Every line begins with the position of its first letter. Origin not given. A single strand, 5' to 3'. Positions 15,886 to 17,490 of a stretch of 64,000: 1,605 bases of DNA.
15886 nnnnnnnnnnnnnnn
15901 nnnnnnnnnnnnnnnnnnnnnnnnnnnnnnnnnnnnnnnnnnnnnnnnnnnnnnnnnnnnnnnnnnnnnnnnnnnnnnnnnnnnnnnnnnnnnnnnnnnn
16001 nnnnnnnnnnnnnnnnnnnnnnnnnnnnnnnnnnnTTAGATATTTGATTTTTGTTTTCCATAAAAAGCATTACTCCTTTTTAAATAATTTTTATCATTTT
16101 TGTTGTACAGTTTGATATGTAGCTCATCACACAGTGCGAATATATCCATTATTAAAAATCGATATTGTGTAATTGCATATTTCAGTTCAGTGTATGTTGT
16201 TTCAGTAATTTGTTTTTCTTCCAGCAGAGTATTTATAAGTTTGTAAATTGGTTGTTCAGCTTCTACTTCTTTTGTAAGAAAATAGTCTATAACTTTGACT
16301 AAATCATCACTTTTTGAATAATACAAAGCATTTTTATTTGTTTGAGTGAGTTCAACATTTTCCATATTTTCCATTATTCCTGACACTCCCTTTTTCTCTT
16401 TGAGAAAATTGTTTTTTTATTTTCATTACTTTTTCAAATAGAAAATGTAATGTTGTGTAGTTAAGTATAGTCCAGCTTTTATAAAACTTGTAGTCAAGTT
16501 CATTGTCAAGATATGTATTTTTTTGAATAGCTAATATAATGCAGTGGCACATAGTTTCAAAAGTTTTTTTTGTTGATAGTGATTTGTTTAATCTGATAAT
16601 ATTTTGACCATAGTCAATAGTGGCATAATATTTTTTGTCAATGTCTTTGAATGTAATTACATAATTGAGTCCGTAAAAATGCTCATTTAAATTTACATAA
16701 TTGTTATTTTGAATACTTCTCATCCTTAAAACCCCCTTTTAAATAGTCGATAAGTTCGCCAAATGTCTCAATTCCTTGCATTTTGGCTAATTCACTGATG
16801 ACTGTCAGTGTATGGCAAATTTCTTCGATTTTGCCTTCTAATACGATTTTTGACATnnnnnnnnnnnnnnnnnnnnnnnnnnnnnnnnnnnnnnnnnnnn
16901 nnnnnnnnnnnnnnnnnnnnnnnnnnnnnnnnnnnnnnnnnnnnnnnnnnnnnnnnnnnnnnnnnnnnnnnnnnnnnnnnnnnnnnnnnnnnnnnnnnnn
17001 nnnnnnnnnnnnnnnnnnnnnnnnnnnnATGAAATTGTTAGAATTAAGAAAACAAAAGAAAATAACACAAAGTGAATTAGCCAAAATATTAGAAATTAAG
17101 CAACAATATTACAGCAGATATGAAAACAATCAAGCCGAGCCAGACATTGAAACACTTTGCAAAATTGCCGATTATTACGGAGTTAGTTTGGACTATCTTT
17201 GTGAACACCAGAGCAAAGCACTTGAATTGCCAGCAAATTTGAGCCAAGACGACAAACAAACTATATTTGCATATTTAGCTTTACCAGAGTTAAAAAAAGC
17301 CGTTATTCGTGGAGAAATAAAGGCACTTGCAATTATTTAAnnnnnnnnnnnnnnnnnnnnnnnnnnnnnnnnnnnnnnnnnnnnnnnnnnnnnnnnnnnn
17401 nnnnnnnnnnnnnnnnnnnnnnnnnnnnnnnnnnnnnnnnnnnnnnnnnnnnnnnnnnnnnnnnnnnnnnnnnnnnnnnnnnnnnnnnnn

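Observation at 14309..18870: Very small (4.56 kb) integrative element in tRNA-Leu(UAA) with integrase, repressor switch and sigma-like gene but no replication, packaging or transfer genes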

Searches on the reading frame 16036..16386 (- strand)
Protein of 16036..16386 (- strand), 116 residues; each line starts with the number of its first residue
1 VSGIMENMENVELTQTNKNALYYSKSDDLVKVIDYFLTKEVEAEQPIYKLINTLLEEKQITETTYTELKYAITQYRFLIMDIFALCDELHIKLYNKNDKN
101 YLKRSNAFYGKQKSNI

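Call 4: search_protein_families(library=pfam, proteins=[window:16036-16386:-], max_evalue=1)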
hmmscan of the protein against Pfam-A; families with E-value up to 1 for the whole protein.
window:16036-16386:- (116 aa): 2 families
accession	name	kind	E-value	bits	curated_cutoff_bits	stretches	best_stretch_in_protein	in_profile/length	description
PF19963.4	VMAP-M1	-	0.034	15.2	25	1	26-96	31-101/113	vWA-MoxR associated protein middle region (VMAP-M) 1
PF13524.12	Glyco_trans_1_2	-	0.23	11.8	25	1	15-48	90-123/144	Glycosyl transferase-like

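Call 5: search_protein_families(library=phrogs, proteins=[window:16036-16386:-], max_evalue=1)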
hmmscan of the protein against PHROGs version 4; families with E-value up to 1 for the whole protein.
window:16036-16386:- (116 aa): 2 families
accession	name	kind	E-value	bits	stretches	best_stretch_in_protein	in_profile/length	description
phrog_33322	-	unknown function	0.019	15.9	0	12-39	176-204/206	-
phrog_31807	-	unknown function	0.075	13.8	1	50-71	13-34/48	-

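Call 58: search_protein_families(library=padloc, proteins=[window:16036-16386:-], max_evalue=1)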
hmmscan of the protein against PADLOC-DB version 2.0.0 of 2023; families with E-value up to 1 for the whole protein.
window:16036-16386:- (116 aa): 0 families

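Call 59: search_protein_families(library=ncbifam, proteins=[window:16036-16386:-], max_evalue=1)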
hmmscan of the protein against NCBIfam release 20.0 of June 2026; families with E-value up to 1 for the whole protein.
window:16036-16386:- (116 aa): 2 families
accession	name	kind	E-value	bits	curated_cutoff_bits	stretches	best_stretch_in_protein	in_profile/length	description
NF003756.0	PRK05349.1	equivalog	0.071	12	414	1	38-101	17-80/406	NADH:ubiquinone reductase (Na(+)-transporting) subunit B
TIGR01937.1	nqrB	equivalog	0.13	11.1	349.9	1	40-105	17-82/413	NADH:ubiquinone reductase (Na(+)-transporting) subunit B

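Call 90: predict_structure(protein=window:16036-16386:-)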
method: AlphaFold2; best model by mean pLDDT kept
length: 116 residues; sequences in the alignment: 1
mean_pLDDT: 66.5   pTM: 0.46
mean pLDDT of the five models: 66.5, 66.4, 46.7, 46.1, 46.1
residues with pLDDT >= 90: 17; 70-90: 36; 50-70: 34; < 50: 29
segments of 3 or more residues with pLDDT < 50: 1-25, 113-116
pLDDT, mean of each block of 10 residues (from residue 1): 39 43 51 62 77 95 92 78 73 69 67 43
secondary structure, 60 per line:
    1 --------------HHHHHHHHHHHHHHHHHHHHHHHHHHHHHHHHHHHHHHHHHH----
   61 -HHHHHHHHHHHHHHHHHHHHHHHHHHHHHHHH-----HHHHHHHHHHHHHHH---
elements in order: H15-56 H62-93 H99-113

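Call 116: find_related_loci(query=window:16036-16386:-, collection=viral_contigs, flank=10000)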
Query window:16036-16386:- (116 aa) in viral_contigs; peptide patterns used: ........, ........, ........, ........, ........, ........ (x = any residue, [..] = any of these).
9 stretches matched a pattern, but none encodes a relative of the query by tblastn (E <= 1e-3).

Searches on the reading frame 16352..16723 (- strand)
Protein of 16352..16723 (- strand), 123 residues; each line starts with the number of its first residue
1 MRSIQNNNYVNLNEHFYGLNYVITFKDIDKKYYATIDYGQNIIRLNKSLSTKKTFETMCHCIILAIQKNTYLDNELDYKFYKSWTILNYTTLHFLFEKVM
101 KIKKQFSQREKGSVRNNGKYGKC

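Call 4: search_protein_families(library=pfam, proteins=[window:16352-16723:-], max_evalue=1)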
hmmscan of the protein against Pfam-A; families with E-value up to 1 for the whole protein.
window:16352-16723:- (123 aa): 0 families

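Call 5: search_protein_families(library=phrogs, proteins=[window:16352-16723:-], max_evalue=1)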
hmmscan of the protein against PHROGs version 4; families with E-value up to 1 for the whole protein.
window:16352-16723:- (123 aa): 3 families
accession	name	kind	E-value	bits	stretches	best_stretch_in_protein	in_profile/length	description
phrog_36916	-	unknown function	0.041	15.1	1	76-97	2-23/31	-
phrog_11947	-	unknown function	0.13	13.4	1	49-105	7-64/100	-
phrog_32313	-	unknown function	0.17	13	1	32-115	29-106/166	-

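Call 58: search_protein_families(library=padloc, proteins=[window:16352-16723:-], max_evalue=1)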
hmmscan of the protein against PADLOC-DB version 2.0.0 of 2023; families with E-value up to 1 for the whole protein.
window:16352-16723:- (123 aa): 0 families

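Call 59: search_protein_families(library=ncbifam, proteins=[window:16352-16723:-], max_evalue=1)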
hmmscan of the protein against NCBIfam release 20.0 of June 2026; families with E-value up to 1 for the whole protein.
window:16352-16723:- (123 aa): 0 families

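Call 89: predict_structure(protein=window:16352-16723:-)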
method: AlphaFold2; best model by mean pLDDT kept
length: 123 residues; sequences in the alignment: 1
mean_pLDDT: 46.3   pTM: 0.33
mean pLDDT of the five models: 46.3, 45.2, 40.4, 40.1, 38.4
residues with pLDDT >= 90: 0; 70-90: 0; 50-70: 48; < 50: 75
segments of 3 or more residues with pLDDT < 50: 1-20, 69-123
pLDDT, mean of each block of 10 residues (from residue 1): 32 39 59 63 60 61 56 36 36 44 36 38 34
secondary structure, 60 per line:
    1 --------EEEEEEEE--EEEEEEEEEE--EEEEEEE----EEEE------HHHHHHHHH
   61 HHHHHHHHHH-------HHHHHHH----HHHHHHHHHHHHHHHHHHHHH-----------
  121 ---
elements in order: E9-16 E19-28 E31-37 E42-45 H52-70 H78-84 H89-109

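Call 115: find_related_loci(query=window:16352-16723:-, collection=viral_contigs, flank=10000)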
Query window:16352-16723:- (123 aa) in viral_contigs; peptide patterns used: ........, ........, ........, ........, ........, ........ (x = any residue, [..] = any of these).
16 stretches matched a pattern, but none encodes a relative of the query by tblastn (E <= 1e-3).

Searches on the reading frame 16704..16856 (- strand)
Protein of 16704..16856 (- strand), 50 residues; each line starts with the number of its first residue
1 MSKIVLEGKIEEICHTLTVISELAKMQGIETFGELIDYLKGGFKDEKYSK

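Call 4: search_protein_families(library=pfam, proteins=[window:16704-16856:-], max_evalue=1)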
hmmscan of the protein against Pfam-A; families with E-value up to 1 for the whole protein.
window:16704-16856:- (50 aa): 0 families

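Call 5: search_protein_families(library=phrogs, proteins=[window:16704-16856:-], max_evalue=1)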
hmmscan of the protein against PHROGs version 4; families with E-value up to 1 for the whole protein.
window:16704-16856:- (50 aa): 0 families

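Call 58: search_protein_families(library=padloc, proteins=[window:16704-16856:-], max_evalue=1)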
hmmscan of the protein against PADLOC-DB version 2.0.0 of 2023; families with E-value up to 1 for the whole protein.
window:16704-16856:- (50 aa): 0 families

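Call 59: search_protein_families(library=ncbifam, proteins=[window:16704-16856:-], max_evalue=1)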
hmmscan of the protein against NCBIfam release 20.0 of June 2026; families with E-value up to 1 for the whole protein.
window:16704-16856:- (50 aa): 0 families

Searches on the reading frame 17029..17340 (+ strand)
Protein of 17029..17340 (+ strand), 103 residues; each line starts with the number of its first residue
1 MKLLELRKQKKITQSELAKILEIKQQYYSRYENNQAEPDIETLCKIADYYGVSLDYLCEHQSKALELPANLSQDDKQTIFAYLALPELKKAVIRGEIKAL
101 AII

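Call 4: search_protein_families(library=pfam, proteins=[window:17029-17340:+], max_evalue=1)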
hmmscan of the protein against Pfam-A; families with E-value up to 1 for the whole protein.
window:17029-17340:+ (103 aa): 12 families
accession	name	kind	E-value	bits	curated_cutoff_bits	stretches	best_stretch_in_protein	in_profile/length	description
PF01381.28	HTH_3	-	1.3e-20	73.6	23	1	4-57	2-55/55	Helix-turn-helix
PF12844.13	HTH_19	-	5.8e-14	52.2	30.2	1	2-57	3-58/64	Helix-turn-helix domain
PF13443.12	HTH_26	-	7.5e-09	36.2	22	1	2-61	1-61/63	Cro/C1-type HTH DNA-binding domain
PF13560.12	HTH_31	-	1e-08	35.8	27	1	5-54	8-58/64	Helix-turn-helix domain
PF04545.22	Sigma70_r4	-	0.0001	22.1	24.1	1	3-26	12-35/50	Sigma-70, region 4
PF15731.11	MqsA_antitoxin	-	0.0096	16.5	30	1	4-42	75-113/131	Antitoxin component of bacterial toxin-antitoxin system, MqsA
PF08667.16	BetR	-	0.015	15.8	21.6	1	10-65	21-76/148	BetR domain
PF13744.12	HTH_37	-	0.032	14.5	27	1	5-52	25-73/80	Helix-turn-helix domain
PF22495.2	HTH_92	-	0.11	12.3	27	1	5-35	2-32/45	RsaL-like HTH domain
PF13384.12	HTH_23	-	0.12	12.7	24.6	0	3-31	10-37/50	Homeodomain-like domain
PF07022.19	Phage_CI_repr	-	0.16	12.8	22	1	13-58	14-58/65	Bacteriophage CI repressor helix-turn-helix domain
PF13413.12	HTH_25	-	0.17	12.2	24.6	1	3-34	2-33/62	Helix-turn-helix domain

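Call 5: search_protein_families(library=phrogs, proteins=[window:17029-17340:+], max_evalue=1)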
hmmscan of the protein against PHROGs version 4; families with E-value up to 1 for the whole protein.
window:17029-17340:+ (103 aa): 39 families (the best 25 are shown)
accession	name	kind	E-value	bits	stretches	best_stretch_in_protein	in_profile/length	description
phrog_8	-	transcription regulation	4.4e-22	80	1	2-61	80-139/346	transcriptional regulator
phrog_3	-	transcription regulation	2.3e-15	58.3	1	2-69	92-157/430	transcriptional repressor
phrog_1373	-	transcription regulation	7.9e-12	46.5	1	3-64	68-129/166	transcriptional regulator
phrog_4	-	transcription regulation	1.3e-11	45.1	1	4-59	142-193/400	transcriptional repressor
phrog_2439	-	transcription regulation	4e-11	43.4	1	3-64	12-73/367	transcriptional regulator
phrog_2967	-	transcription regulation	1.6e-09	38.6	1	3-65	15-77/225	transcriptional regulator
phrog_7241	-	transcription regulation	9.6e-09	36.4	1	6-58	69-121/122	transcriptional regulator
phrog_1994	-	DNA, RNA and nucleotide metabolism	1e-07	33.1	1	3-64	4-67/170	DNA binding protein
phrog_2328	-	transcription regulation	1.3e-07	32.4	1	4-61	21-78/128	transcriptional repressor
phrog_4836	-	transcription regulation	7.7e-07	29.9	1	3-82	80-160/194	CII-like regulator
phrog_5823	-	transcription regulation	1.3e-05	25.6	1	4-68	12-77/404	transcriptional regulator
phrog_29047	-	unknown function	2.3e-05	25.4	1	4-59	97-152/159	-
phrog_147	-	transcription regulation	4e-05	24.9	1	2-47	8-54/100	transcriptional regulator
phrog_7950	-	transcription regulation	4.6e-05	24.4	1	2-35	11-47/68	transcriptional repressor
phrog_2104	-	unknown function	6.1e-05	24.2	1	4-43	45-84/103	-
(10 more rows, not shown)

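Call 7: find_encoding_contigs(protein=window:17029-17340:+, flank=10000, max_places=10)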
Protein window:17029-17340:+ (103 aa): 4 contigs read that carry it; 4 places shown.
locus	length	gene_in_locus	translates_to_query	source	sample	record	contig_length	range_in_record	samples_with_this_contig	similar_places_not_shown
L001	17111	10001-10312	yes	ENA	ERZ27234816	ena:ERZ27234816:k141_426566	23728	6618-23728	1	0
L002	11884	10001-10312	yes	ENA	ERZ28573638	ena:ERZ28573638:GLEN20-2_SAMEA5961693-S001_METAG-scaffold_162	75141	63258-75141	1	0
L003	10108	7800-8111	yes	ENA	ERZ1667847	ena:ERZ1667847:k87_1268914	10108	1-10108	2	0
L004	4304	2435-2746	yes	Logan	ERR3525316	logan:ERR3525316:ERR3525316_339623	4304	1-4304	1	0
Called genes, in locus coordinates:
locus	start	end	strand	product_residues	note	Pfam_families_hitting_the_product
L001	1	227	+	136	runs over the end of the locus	PF00293:NUDIX, PF14815:NUDIX_4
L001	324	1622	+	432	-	PF05496:RuvB_N, PF00004:AAA, PF13173:AAA_14 (weak), PF16193:AAA_assoc_2, PF12002:MgsA_C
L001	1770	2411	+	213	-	PF00834:Ribul_P_3_epim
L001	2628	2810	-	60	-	PF00830:Ribosomal_L28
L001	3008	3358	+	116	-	PF03780:Asp23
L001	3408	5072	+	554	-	PF02734:Dak2, PF21645:FakA-like_M, PF13684:FakA-like_C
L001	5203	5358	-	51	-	-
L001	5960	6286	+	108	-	PF20040:DUF6442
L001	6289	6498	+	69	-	PF12844:HTH_19, PF01381:HTH_3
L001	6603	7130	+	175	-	PF00300:His_Phos_1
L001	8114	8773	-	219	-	-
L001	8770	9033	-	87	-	-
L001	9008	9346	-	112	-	-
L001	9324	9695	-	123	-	-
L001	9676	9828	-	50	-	-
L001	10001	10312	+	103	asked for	PF01381:HTH_3, PF12844:HTH_19, PF13443:HTH_26, PF13560:HTH_31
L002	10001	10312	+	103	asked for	PF01381:HTH_3, PF12844:HTH_19, PF13443:HTH_26, PF13560:HTH_31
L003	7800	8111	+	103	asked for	PF01381:HTH_3, PF12844:HTH_19, PF13443:HTH_26, PF13560:HTH_31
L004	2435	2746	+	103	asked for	PF01381:HTH_3, PF12844:HTH_19, PF13443:HTH_26, PF13560:HTH_31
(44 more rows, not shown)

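Call 58: search_protein_families(library=padloc, proteins=[window:17029-17340:+], max_evalue=1)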
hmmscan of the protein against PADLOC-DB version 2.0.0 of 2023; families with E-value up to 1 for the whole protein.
window:17029-17340:+ (103 aa): 17 families
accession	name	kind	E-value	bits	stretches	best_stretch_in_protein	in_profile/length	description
PDLC02926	HTH_VI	-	2.8e-12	44.7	1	5-58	8-61/92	-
PDLC03954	RmrA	-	4.1e-10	37.1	1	2-64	14-76/380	-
PDLC03945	RmrA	-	2.4e-09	34.9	1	2-64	6-68/394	-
PDLC03944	RmrA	-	3e-09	34.4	1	4-66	12-74/384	-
PDLC04142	capH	-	4.7e-09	35.3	1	2-79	10-91/103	capH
PDLC03947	RmrA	-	1.8e-08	31.6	1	2-64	15-77/383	-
PDLC03952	RmrA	-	4.3e-08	30.4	1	2-64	26-88/395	-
PDLC03949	RmrA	-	1.5e-07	28.7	1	7-66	11-70/363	-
PDLC03951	RmrA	-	2.2e-07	28.2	1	2-63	12-73/400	-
PDLC04775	PDC-M69A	-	1.4e-06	26.8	1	5-66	14-75/113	-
PDLC03956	RmrA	-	1.3e-05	22.5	1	2-62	12-73/399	-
PDLC03946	RmrA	-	2.7e-05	21.1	1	5-66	9-70/357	-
PDLC03665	Control_protein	-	6.9e-05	21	1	2-60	12-71/77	control protein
PDLC03948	RmrA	-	0.00039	17.4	1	2-61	12-71/397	-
PDLC03955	RmrA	-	0.00053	17.3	1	6-60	28-82/371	-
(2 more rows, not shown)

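Call 59: search_protein_families(library=ncbifam, proteins=[window:17029-17340:+], max_evalue=1)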
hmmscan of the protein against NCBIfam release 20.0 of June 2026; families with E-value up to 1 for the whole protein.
window:17029-17340:+ (103 aa): 22 families
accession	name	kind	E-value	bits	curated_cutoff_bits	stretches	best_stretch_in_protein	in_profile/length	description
NF041951.1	phage_RstR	subfamily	5.7e-19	68.4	80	1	2-100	6-99/108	RstR family transcriptional repressor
NF007271.0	PRK09726.1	equivalog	1e-09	38.3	79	1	6-74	20-84/88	type II toxin-antitoxin system antitoxin HipB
NF052239.1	antitox_spr1629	equivalog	3.6e-08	32.9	335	1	2-62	6-66/377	spr1629 family repressor/antitoxin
NF007257.0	PRK09706.1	subfamily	9.4e-07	28.7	101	1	2-98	9-112/135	transcriptional repressor DicA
NF041575.1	antitoxPezA_Strep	equivalog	7.1e-06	26.1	290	1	5-54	8-57/158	type II toxin-antitoxin system antitoxin PezA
TIGR03830.1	CxxCG_CxxCG_HTH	subfamily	9.3e-06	25.5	61.8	1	5-39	72-106/127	type II TA system antitoxin MqsA family protein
NF003162.0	PRK04140.1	equivalog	1.6e-05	24.1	263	1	2-55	130-183/317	transcriptional regulator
TIGR03070.1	couple_hipB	subfamily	6.2e-05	22.9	71.65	1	3-54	7-58/58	type II toxin-antitoxin system Y4mF family antitoxin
TIGR00270.2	TIGR00270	equivalog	6.4e-05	22.8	110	1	6-55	83-132/159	multiprotein bridging factor aMBF1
NF007408.0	PRK09943.1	equivalog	0.00013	21.6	211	1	2-74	11-83/185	HTH-type transcriptional regulator PuuR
NF047948.1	male_kill_WMK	equivalog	0.00017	21.2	300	1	5-65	169-229/300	WO male-killing family protein Wmk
NF038139.1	Reg_Aceta_RamB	equivalog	0.00032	19.5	700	1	2-63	6-67/465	acetate metabolism transcriptional regulator RamB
NF038310.1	lysogeny_AimR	equivalog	0.00047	19.3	70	1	7-50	5-48/365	AimR family lysis-lysogeny pheromone receptor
NF010465.0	PRK13890.1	equivalog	0.0015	18.7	96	1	3-62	10-69/121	conjugal transfer protein TrbA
NF004471.0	PRK05803.1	subfamily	0.012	14.9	252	1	6-34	191-219/235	RNA polymerase sporulation sigma factor SigK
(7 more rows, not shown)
